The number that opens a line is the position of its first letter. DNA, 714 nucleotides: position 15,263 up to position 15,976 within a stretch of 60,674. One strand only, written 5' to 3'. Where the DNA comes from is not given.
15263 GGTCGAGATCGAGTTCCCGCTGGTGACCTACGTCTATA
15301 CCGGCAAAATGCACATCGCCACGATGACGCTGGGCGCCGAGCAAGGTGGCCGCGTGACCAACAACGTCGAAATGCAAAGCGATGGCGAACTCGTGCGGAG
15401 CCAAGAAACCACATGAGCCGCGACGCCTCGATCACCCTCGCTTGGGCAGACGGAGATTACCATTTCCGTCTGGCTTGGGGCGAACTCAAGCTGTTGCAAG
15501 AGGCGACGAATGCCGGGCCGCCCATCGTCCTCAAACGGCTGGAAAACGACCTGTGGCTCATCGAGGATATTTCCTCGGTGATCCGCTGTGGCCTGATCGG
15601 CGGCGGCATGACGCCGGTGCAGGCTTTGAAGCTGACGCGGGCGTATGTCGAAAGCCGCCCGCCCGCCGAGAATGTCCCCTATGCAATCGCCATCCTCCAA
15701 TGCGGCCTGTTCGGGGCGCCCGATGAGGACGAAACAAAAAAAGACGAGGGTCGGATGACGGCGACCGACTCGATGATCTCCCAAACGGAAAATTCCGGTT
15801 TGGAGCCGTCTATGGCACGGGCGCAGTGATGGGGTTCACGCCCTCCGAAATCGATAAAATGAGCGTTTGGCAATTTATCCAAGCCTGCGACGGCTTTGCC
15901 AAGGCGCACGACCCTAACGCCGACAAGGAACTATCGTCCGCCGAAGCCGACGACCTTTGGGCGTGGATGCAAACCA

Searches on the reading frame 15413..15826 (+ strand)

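Call 58: search_protein_families(library=phrogs, proteins=[window:15413-15826:+], max_evalue=0.001)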
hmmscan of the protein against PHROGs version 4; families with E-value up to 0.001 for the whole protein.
window:15413-15826:+ (138 aa): 1 family
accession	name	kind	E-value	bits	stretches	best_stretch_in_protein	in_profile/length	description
phrog_8985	-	tail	9.3e-41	140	1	3-134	2-130/133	tail tube protein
